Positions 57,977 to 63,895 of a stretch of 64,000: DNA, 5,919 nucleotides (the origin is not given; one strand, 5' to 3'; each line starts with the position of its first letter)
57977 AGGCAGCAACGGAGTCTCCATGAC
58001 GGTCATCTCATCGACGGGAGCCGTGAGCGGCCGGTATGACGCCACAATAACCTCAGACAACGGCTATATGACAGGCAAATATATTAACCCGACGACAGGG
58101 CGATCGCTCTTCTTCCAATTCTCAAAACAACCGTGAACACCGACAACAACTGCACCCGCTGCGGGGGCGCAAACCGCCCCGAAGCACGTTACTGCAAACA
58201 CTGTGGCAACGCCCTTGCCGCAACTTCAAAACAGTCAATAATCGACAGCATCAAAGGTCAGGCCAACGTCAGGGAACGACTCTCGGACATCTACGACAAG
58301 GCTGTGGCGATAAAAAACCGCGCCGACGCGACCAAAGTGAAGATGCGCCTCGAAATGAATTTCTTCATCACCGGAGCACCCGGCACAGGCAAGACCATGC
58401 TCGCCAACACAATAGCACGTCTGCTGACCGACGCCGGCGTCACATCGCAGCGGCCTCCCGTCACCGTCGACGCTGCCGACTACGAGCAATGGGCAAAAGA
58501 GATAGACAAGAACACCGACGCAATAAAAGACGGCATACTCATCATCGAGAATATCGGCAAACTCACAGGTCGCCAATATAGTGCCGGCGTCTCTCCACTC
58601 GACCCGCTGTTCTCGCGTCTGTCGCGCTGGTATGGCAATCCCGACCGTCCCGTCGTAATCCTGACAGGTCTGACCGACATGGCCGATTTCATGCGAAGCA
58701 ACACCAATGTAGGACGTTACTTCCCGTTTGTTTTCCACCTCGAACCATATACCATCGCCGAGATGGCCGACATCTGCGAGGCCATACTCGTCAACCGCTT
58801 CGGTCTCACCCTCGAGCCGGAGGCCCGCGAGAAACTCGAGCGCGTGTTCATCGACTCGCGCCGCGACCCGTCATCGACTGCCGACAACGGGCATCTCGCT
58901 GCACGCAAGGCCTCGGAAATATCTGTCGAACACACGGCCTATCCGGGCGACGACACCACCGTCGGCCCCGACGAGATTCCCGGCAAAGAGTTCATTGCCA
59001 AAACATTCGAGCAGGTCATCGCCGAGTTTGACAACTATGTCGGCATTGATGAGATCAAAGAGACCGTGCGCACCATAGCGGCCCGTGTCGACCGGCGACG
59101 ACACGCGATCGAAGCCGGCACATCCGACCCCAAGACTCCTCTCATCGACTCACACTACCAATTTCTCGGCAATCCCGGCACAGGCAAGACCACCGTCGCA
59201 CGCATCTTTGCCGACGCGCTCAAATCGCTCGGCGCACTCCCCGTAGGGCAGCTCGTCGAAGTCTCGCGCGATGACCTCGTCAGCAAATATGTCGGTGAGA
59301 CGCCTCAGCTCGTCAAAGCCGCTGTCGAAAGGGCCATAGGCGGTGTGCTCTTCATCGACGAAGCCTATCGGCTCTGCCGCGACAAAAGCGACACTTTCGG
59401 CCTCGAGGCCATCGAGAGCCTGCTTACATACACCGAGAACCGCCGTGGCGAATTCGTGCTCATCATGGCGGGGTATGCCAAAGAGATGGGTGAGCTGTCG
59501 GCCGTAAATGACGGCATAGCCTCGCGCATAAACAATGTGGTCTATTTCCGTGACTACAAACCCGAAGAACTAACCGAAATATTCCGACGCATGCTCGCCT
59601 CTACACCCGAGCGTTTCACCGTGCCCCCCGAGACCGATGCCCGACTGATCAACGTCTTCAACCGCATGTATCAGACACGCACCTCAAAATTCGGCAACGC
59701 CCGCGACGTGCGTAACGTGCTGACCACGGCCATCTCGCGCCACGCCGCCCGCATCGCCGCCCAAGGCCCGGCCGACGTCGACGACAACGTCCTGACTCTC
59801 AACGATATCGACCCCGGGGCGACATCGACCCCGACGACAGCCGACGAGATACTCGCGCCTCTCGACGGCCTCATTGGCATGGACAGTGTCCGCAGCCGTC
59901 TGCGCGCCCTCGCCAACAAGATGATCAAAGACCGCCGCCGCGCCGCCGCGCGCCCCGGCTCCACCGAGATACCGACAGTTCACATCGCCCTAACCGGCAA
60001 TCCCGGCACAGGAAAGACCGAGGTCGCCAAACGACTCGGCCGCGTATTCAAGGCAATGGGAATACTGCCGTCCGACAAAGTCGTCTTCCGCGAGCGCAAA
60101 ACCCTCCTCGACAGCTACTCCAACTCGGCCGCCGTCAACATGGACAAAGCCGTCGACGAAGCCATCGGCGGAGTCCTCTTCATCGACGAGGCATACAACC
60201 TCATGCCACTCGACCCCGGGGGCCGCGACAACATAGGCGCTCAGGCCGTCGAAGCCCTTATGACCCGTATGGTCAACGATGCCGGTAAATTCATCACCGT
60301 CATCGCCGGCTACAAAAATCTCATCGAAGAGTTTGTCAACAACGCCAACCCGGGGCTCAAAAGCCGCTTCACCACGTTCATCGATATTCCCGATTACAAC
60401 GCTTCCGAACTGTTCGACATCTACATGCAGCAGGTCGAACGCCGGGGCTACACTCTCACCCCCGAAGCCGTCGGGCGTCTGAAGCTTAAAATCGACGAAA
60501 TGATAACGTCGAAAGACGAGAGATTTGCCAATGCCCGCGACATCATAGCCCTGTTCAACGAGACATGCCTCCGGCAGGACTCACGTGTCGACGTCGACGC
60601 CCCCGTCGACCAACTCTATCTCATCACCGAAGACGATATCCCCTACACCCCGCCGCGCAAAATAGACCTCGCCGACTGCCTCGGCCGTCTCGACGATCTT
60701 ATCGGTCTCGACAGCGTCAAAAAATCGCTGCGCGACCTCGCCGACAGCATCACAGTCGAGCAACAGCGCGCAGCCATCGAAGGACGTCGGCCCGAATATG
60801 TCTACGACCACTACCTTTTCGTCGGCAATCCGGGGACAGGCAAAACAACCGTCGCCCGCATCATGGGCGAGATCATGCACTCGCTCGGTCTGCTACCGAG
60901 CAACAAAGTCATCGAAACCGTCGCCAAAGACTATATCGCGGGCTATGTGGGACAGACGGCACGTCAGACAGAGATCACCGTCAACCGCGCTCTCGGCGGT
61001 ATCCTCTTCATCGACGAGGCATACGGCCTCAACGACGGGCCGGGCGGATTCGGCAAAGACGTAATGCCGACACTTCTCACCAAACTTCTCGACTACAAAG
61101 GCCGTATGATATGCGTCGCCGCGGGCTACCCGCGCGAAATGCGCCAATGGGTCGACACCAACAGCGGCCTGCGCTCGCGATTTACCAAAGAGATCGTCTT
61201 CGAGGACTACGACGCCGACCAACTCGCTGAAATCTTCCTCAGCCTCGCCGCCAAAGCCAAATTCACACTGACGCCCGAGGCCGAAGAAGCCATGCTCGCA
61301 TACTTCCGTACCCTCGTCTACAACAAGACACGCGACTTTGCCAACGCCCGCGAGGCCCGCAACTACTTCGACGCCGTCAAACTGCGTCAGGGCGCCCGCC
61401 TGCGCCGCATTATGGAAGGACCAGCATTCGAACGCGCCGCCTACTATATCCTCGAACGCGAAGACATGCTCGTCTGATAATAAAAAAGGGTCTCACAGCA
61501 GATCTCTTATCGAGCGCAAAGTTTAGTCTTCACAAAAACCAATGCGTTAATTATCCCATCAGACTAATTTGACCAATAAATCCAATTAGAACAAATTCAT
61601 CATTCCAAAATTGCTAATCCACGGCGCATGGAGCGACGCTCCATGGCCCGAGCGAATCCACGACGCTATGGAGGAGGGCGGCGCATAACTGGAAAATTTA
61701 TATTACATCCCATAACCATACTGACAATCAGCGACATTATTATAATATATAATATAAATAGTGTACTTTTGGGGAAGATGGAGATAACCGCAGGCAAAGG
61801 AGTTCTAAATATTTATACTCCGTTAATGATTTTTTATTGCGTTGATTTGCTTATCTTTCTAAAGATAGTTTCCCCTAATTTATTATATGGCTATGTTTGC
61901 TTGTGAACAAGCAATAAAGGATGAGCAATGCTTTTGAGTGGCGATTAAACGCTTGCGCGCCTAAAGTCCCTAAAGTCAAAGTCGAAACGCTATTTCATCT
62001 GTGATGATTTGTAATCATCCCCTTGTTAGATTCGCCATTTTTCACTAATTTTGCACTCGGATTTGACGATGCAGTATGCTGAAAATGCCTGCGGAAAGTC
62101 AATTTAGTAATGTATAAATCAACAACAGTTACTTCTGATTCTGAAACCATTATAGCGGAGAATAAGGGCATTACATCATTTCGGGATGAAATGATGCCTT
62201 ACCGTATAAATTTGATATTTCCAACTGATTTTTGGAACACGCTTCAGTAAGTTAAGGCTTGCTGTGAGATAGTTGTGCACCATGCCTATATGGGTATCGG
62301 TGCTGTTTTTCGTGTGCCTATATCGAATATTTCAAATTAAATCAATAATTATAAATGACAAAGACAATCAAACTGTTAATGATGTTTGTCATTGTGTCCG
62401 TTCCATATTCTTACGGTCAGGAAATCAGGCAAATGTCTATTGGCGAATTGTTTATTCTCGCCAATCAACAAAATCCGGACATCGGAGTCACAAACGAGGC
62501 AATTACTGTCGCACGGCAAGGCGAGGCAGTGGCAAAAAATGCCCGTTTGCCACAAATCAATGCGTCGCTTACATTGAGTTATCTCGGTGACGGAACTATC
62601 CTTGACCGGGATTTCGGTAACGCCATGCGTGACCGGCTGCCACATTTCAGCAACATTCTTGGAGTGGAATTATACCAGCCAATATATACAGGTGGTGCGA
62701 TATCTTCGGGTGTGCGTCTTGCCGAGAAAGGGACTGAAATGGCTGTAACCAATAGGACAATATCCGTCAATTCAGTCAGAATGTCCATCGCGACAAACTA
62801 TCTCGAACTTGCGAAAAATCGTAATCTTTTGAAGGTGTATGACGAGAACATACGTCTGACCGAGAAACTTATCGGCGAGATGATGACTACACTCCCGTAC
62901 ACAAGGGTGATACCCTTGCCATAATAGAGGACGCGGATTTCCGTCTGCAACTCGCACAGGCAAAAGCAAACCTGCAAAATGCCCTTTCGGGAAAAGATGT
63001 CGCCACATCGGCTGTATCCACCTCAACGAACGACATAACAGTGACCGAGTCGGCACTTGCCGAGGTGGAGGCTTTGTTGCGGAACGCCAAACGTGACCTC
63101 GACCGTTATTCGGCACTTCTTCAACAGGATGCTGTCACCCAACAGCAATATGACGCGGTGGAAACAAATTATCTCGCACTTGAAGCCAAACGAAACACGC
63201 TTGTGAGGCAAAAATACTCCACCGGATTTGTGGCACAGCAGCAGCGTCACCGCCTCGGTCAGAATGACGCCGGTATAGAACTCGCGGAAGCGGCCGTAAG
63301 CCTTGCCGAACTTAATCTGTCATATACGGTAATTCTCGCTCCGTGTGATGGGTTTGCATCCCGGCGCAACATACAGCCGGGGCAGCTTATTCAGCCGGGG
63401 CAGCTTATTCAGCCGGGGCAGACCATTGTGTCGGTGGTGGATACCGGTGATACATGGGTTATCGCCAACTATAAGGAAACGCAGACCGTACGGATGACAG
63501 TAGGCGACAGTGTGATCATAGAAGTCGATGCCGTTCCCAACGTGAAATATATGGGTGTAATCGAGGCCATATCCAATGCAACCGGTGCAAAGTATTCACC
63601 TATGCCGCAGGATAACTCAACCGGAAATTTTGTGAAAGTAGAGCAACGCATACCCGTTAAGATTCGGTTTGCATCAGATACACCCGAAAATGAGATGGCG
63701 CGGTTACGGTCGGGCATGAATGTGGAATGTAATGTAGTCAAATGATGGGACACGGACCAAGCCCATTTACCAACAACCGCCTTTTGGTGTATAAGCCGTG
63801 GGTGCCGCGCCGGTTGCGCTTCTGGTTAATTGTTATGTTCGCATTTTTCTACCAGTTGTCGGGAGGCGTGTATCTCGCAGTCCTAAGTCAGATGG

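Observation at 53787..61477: Candidate undescribed three-gene system: multi-zinc-ribbon protein + membrane Ser/Thr kinase + zinc-ribbon-4xAAA+ remodeler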

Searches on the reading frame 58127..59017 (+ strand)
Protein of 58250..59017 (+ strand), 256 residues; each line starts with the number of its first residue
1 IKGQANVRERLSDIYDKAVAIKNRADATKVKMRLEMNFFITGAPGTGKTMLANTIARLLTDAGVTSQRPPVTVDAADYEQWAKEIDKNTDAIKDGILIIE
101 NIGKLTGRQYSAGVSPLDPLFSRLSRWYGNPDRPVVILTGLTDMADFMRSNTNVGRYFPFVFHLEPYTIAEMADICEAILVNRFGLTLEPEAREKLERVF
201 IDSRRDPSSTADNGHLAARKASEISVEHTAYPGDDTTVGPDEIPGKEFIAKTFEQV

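Call 61: find_related_loci(query=A5, collection=metagenome_contigs, flank=8000)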
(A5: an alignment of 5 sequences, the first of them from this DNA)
Query A5 (290 aa) in metagenome_contigs; peptide patterns used: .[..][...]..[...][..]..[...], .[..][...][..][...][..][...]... (x = any residue, [..] = any of these).
236 stretches matched a pattern; 125 encode a relative of the query (tblastn E <= 1e-3); the best 80 are kept; 80 distinct loci.
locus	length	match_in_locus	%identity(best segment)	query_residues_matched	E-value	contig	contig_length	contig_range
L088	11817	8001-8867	91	2-290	0e+0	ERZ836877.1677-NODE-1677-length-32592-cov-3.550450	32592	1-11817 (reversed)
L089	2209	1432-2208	40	4-264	5e-59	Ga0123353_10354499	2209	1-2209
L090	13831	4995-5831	38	8-289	5e-57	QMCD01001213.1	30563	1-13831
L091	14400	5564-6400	37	8-289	5e-57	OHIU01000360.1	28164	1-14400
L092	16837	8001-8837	37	8-289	3e-56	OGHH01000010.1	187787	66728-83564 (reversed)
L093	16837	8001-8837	37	8-289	3e-56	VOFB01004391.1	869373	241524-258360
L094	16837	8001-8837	37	8-289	5e-56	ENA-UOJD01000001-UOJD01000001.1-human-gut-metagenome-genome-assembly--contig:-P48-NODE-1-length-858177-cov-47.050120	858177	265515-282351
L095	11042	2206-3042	37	8-289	3e-56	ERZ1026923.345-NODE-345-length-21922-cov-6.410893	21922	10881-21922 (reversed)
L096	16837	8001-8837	37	8-289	3e-56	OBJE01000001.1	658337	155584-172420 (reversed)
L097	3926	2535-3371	37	8-289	3e-56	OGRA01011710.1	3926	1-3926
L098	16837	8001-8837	38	8-289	2e-56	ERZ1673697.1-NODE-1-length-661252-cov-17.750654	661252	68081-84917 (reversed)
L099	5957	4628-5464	37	8-289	3e-56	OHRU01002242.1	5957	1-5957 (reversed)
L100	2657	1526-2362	37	8-289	1e-56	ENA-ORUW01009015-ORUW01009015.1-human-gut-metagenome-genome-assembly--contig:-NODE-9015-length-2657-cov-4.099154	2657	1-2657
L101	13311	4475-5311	37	8-289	3e-56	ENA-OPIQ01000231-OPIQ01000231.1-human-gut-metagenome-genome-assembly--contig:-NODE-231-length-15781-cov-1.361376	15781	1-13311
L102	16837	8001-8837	37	8-289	5e-56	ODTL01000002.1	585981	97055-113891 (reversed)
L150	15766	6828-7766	29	8-290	1e-42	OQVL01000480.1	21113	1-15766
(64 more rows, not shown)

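Call 82: search_protein_families(library=ncbifam, proteins=[window:58250-59017:+], max_evalue=1e-10)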
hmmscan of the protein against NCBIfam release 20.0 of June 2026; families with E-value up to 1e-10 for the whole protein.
window:58250-59017:+ (256 aa): 1 family
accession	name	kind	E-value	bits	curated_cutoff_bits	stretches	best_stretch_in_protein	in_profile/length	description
TIGR02881.1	spore_V_K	equivalog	1.6e-13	50.3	422.95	1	3-216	10-226/261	stage V sporulation protein K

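Call 97: search_protein_families(library=pfam, proteins=[L150:36-1055:+, L150:1388-3670:+, L150:4301-5221:+, L150:5649-6725:+], max_evalue=0.001)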
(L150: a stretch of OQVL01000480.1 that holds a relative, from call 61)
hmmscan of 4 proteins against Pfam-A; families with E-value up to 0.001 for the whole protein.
L150:36-1055:+ (339 aa): 0 families

L150:1388-3670:+ (760 aa): 1 family
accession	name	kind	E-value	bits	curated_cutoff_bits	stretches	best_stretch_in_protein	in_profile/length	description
PF08238.18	Sel1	-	1.2e-27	95.8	30.7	1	87-120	1-34/36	Sel1 repeat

L150:4301-5221:+ (306 aa): 1 family
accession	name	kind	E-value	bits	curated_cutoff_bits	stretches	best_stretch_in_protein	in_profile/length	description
PF09234.15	DUF1963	-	1.6e-20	74.8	23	2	95-225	5-84/216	Domain of unknown function (DUF1963)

L150:5649-6725:+ (358 aa): 5 families
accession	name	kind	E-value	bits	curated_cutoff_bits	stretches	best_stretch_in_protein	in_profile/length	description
PF12773.13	DZR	-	4.4e-14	52.8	27.3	2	48-92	1-45/45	Double zinc ribbon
PF13240.11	Zn_Ribbon_1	-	3.4e-12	46.2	25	2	47-67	1-21/23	zinc-ribbon domain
PF13248.11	Zn_ribbon_3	-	2.2e-11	43.2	27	1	45-66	2-23/26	zinc-ribbon domain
PF24463.1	DUF7577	-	1.1e-08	34.9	28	0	45-66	2-23/27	Domain of unknown function (DUF7577)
PF18912.6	DZR_2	-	0.00048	20.3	27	0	99-141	9-55/56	Double zinc ribbon domain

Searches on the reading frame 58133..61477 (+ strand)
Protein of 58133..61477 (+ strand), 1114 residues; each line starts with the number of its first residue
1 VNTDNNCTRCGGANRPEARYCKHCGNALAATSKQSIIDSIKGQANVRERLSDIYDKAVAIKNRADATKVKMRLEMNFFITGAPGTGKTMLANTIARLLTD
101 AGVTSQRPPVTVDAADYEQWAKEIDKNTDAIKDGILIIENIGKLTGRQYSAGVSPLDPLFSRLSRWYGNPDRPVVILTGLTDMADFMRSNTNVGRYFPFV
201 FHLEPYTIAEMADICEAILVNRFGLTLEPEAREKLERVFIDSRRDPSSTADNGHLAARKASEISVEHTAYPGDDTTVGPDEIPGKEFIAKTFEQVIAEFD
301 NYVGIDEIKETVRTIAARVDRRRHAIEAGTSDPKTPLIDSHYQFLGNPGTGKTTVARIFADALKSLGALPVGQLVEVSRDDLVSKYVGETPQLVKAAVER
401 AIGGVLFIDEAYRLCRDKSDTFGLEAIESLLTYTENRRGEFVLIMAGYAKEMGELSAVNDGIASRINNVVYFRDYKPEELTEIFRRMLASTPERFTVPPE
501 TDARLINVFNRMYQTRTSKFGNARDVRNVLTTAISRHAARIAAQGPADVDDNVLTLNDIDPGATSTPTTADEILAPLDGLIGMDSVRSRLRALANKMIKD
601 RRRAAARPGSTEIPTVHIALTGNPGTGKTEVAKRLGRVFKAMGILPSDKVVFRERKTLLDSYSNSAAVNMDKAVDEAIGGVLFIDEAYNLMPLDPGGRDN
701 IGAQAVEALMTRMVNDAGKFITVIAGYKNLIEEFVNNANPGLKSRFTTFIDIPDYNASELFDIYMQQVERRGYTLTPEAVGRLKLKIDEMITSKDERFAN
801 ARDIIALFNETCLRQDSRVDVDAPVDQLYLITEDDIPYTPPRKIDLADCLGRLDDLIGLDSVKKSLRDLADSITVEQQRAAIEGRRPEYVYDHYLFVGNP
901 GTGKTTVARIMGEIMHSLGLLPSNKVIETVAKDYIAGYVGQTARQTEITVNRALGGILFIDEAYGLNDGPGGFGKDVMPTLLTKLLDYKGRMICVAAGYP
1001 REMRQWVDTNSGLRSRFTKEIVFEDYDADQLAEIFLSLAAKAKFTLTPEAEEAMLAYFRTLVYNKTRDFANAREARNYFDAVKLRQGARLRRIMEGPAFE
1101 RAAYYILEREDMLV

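Call 6: search_protein_families(library=pfam, proteins=[window:58133-61477:+], max_evalue=0.01)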
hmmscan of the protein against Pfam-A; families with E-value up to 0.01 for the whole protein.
window:58133-61477:+ (1114 aa): 55 families (the best 25 are shown)
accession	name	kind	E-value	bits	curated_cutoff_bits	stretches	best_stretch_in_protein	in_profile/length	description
PF00004.35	AAA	-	1.1e-47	162.2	21.2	4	344-449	3-110/131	ATPase family associated with various cellular activities (AAA)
PF17866.7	AAA_lid_6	-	3.3e-29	101.2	24.3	3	499-559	1-60/60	AAA lid domain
PF07728.20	AAA_5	-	8.6e-18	65.1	22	1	345-437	5-93/139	AAA domain (dynein-related subfamily)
PF05496.18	RuvB_N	-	1.9e-17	63.9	27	2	885-929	27-71/159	Holliday junction DNA helicase RuvB P-loop domain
PF13401.12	AAA_22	-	1.6e-16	61.3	27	1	77-114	8-41/130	AAA domain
PF13238.12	AAA_18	-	2.3e-15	57.6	29.4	1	618-648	1-30/128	AAA domain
PF00910.28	RNA_helicase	-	2.4e-15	57.3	21.5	0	895-943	2-52/105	RNA helicase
PF01078.27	Mg_chelatase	-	3.1e-15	56.6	20.3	1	69-101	17-49/207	Magnesium chelatase, subunit ChlI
PF13245.12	AAA_19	-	1.7e-14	54.6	25.1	1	614-676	10-63/134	AAA domain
PF20720.3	nSTAND3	-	2.4e-14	53.7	27.2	1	77-130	20-67/155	Novel STAND NTPase 3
PF13191.12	AAA_16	-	9.1e-14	52.7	32.6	1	75-126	25-84/167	AAA ATPase domain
PF13521.12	AAA_28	-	1.3e-12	48.7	27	0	77-97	2-22/164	AAA domain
PF13604.12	AAA_30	-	4.9e-11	43.2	27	0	78-126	22-64/191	AAA domain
PF03266.21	NTPase_1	-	6.7e-11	42.7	23.9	0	76-104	1-29/168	NTPase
PF07724.20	AAA_2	-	1.3e-09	38.7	27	0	74-145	3-68/166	AAA domain (Cdc48 subfamily)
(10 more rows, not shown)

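Call 7: search_protein_families(library=padloc, proteins=[window:58133-61477:+], max_evalue=0.01)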
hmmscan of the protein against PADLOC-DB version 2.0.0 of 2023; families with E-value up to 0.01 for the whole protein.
window:58133-61477:+ (1114 aa): 22 families
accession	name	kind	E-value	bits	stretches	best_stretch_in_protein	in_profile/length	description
PDLC00915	TRIP13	-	7e-20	69.6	3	344-402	68-126/302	TRIP13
PDLC02196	IetA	-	2.9e-18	64.4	2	344-415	127-193/374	-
PDLC04232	IetA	-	3.8e-18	64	1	344-421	121-193/330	-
PDLC03838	DolB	-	3.5e-17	60.7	1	344-538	171-367/375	-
PDLC02195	IetA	-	2.2e-14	51.6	2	63-98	126-161/395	-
PDLC04140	mad8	-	1.8e-13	48.7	1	68-101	21-54/314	mads_8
PDLC04231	IetA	-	1e-08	33.3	1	345-427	123-200/262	-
PDLC04606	PDC-M37B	-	3.8e-08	30.9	0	618-641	177-200/390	-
PDLC00914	TRIP13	-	7.6e-07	26.9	0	344-401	76-132/302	TRIP13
PDLC04605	PDC-M37B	-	2.1e-06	25.1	0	618-637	307-326/518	-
PDLC02350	AbiO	-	2.2e-06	24.7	1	74-101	192-219/468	AbiO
PDLC02372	Nhi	-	3.4e-05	20.7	0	74-98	199-223/470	-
PDLC00104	GajB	-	3.6e-05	20.7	0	893-926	17-50/574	UrvD helicase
PDLC00141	GajB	-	9.9e-05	18.8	0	892-926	16-51/572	UrvD helicase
PDLC01994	RtcR_PspF1--CARF_AAA_HTH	-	0.00018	18.7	0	53-98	162-205/468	-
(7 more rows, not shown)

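Call 8: search_protein_families(library=ncbifam, proteins=[window:58133-61477:+], max_evalue=0.01)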
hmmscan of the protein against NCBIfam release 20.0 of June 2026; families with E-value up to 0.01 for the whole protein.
window:58133-61477:+ (1114 aa): 110 families (the best 25 are shown)
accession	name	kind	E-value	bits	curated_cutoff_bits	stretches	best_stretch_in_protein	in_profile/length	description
TIGR02881.1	spore_V_K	equivalog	3.4e-186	616.3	422.95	4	296-550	2-251/261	stage V sporulation protein K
TIGR02880.1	cbbX_cfxQ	equivalog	1.8e-155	516.4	459.25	4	289-555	10-271/284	CbbX protein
TIGR03922.1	T7SS_EccA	equivalog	2.2e-155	518.4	466.65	4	295-557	271-544/557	type VII secretion AAA-ATPase EccA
NF000868.0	PRK00080.1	equivalog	5.8e-18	64.9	282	2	887-929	47-89/330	Holliday junction branch migration DNA helicase RuvB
TIGR00635.1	ruvB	equivalog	1.5e-15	57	299.05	2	887-917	26-56/305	Holliday junction branch migration DNA helicase RuvB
NF042959.1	IteA_antiphage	equivalog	3.1e-14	52.9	510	1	345-415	131-196/367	anti-phage ATPase IteA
TIGR02397.1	dnaX_nterm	equivalog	8.2e-14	51.6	250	2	338-364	35-61/355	DNA polymerase III subunit gamma/tau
NF003069.1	PRK03992.1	subfamily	1.8e-13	50.4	500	1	308-411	140-233/379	proteasome-activating nucleotidase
TIGR02928.1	TIGR02928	subfamily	1.2e-12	47.4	181.3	0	76-103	42-69/366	orc1/cdc6 family replication initiation protein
TIGR02173.1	cyt_kin_arch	equivalog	2.6e-12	47.1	102.1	0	346-378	7-38/169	(d)CMP kinase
TIGR01242.2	TIGR01242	subfamily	3.4e-12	46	500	1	314-411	129-216/362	proteasome-activating nucleotidase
TIGR01448.2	helicase_RecD2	equivalog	5.3e-12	44.7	500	1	63-101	319-358/713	SF1B family DNA helicase RecD2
TIGR01241.2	FtsH_fam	equivalog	1.7e-11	43.6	600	0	853-910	161-214/598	ATP-dependent zinc metalloprotease FtsH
NF003745.1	PRK05342.1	equivalog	2.8e-11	42.9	359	1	38-99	71-134/418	ATP-dependent Clp protease ATP-binding subunit ClpX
NF005926.0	PRK07940.1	equivalog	1.8e-10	40.7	300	0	35-98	3-61/394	DNA polymerase III subunit delta'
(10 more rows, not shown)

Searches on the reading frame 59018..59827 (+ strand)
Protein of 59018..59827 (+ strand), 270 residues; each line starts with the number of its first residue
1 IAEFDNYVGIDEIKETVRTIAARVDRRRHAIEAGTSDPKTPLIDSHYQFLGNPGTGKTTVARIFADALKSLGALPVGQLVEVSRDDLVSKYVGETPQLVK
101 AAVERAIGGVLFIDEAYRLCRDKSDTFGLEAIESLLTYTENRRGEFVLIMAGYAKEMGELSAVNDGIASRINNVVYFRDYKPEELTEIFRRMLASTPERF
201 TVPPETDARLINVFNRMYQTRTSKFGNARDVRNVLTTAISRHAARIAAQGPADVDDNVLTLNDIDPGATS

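Call 82: search_protein_families(library=ncbifam, proteins=[window:59018-59827:+], max_evalue=1e-10)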
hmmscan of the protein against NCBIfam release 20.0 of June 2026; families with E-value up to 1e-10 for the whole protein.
window:59018-59827:+ (270 aa): 3 families
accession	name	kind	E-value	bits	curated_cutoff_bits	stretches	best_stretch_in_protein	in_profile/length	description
TIGR02881.1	spore_V_K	equivalog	1.4e-63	214.4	422.95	1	2-255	3-251/261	stage V sporulation protein K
TIGR02880.1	cbbX_cfxQ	equivalog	8.3e-55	186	459.25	1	6-260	23-271/284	CbbX protein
TIGR03922.1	T7SS_EccA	equivalog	3.8e-52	177.6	466.65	1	2-259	273-541/557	type VII secretion AAA-ATPase EccA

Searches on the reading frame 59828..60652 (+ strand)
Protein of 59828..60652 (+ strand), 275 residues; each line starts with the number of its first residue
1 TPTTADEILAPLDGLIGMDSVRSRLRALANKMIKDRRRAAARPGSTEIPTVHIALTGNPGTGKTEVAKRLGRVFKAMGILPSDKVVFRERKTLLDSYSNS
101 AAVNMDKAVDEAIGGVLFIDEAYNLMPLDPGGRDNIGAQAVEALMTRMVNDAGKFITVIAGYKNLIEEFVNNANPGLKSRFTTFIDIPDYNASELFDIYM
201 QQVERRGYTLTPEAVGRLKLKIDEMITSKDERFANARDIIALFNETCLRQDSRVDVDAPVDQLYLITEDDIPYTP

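Call 82: search_protein_families(library=ncbifam, proteins=[window:59828-60652:+], max_evalue=1e-10)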
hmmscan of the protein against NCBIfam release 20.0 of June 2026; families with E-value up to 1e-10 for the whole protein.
window:59828-60652:+ (275 aa): 3 families
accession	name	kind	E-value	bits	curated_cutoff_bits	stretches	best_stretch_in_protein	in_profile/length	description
TIGR02881.1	spore_V_K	equivalog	1.2e-49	168.7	422.95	1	11-269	4-259/261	stage V sporulation protein K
TIGR02880.1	cbbX_cfxQ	equivalog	1.5e-46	159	459.25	1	5-267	13-272/284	CbbX protein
TIGR03922.1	T7SS_EccA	equivalog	9.8e-43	146.5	466.65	1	10-220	273-481/557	type VII secretion AAA-ATPase EccA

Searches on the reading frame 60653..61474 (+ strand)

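Call 82: search_protein_families(library=ncbifam, proteins=[window:60653-61474:+], max_evalue=1e-10)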
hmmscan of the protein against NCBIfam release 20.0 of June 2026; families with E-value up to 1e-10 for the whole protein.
window:60653-61474:+ (274 aa): 3 families
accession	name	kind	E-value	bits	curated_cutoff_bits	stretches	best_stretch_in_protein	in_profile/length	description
TIGR02881.1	spore_V_K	equivalog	3.3e-58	196.8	422.95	1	12-272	4-261/261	stage V sporulation protein K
TIGR03922.1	T7SS_EccA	equivalog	2.4e-52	178.2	466.65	1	6-234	268-498/557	type VII secretion AAA-ATPase EccA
TIGR02880.1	cbbX_cfxQ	equivalog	1.3e-48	165.7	459.25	1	6-272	13-278/284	CbbX protein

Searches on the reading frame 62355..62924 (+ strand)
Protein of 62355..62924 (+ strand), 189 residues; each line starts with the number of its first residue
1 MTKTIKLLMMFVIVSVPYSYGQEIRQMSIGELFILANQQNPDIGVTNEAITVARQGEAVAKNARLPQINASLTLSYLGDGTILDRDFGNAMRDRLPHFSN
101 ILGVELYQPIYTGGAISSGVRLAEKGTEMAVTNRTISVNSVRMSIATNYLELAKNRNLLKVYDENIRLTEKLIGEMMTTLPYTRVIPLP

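Call 11: search_protein_families(library=pfam, proteins=[window:62355-62924:+], max_evalue=0.001)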
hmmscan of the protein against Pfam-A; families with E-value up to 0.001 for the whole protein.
window:62355-62924:+ (189 aa): 1 family
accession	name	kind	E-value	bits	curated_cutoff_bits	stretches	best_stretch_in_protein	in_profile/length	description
PF02321.23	OEP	-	2.4e-19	70.3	22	1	35-172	7-136/187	Outer membrane efflux protein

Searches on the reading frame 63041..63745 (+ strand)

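Call 11: search_protein_families(library=pfam, proteins=[window:63041-63745:+], max_evalue=0.001)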
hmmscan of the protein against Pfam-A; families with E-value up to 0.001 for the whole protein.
window:63041-63745:+ (234 aa): 3 families
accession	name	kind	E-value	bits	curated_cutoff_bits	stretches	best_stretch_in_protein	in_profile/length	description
PF16576.10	HlyD_D23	-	2.6e-11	43.7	30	1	41-179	60-186/214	Barrel-sandwich domain of CusB or HlyD membrane-fusion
PF13437.12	HlyD_3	-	5.6e-10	40.4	22.2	1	97-188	1-87/106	HlyD family secretion protein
PF00529.27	CusB_dom_1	-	8.7e-05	23.1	26.5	1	100-210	12-67/89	Cation efflux system protein CusB domain 1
